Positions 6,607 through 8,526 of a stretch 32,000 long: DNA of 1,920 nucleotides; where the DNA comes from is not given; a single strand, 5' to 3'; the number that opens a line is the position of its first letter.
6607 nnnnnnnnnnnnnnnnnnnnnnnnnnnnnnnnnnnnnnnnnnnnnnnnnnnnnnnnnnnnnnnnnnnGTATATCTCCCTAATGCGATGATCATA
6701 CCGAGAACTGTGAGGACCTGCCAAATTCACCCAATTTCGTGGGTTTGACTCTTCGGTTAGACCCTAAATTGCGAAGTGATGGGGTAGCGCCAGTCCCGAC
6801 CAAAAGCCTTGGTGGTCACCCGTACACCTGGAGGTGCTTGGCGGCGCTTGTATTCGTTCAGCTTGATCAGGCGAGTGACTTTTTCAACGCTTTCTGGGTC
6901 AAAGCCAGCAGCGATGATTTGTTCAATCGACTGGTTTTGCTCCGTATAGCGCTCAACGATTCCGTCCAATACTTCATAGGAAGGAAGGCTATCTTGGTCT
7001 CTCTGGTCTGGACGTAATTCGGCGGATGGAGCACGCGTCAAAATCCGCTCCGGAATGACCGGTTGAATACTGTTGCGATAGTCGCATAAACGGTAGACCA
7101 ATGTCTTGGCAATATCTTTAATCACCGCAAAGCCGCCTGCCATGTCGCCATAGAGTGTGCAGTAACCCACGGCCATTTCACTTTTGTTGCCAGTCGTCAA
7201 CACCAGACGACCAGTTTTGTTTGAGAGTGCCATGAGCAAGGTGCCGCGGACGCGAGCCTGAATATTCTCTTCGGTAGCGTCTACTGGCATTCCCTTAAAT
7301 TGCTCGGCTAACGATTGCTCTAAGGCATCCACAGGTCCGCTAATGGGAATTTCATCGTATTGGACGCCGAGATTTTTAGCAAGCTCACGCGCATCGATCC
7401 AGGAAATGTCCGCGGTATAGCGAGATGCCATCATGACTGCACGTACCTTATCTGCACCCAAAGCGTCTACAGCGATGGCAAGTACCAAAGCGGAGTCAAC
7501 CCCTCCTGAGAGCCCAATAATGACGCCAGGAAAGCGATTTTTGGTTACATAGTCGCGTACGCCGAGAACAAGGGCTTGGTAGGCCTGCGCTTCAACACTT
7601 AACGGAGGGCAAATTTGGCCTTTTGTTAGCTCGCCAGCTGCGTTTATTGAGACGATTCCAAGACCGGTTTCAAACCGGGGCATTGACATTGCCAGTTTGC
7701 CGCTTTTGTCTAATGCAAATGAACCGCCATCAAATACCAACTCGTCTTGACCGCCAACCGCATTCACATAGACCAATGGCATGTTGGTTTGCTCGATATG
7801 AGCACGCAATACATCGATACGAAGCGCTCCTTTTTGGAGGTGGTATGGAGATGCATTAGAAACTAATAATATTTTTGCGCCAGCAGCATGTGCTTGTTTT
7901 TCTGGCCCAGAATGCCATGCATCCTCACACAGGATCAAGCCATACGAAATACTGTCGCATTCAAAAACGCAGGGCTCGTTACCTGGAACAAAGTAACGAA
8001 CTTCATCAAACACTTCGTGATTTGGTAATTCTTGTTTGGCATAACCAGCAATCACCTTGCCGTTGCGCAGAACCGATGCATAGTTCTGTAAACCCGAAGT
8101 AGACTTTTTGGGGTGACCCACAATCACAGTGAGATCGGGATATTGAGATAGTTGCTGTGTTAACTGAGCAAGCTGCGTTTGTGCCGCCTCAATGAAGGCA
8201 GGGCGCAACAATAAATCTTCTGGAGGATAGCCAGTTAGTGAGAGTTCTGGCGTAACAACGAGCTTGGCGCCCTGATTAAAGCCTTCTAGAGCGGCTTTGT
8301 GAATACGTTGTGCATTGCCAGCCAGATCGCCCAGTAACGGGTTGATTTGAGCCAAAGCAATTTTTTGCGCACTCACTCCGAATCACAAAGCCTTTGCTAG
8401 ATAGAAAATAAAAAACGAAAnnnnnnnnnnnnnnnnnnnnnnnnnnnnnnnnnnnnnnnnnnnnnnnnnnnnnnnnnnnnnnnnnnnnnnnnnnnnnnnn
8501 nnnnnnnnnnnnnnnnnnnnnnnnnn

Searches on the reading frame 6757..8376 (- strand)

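Call 36: search_protein_families(library=pfam, proteins=[window:6757-8376:-], max_evalue=0.00001)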
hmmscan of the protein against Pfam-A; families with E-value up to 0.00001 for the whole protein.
window:6757-8376:- (539 aa): 2 families
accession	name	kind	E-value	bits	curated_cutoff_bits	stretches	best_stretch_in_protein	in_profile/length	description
PF02540.23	NAD_synthase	-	1.3e-72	244.3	21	1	266-514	2-242/242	NAD synthase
PF00795.27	CN_hydrolase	-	3.6e-25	89.2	23.2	1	5-246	1-248/256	Carbon-nitrogen hydrolase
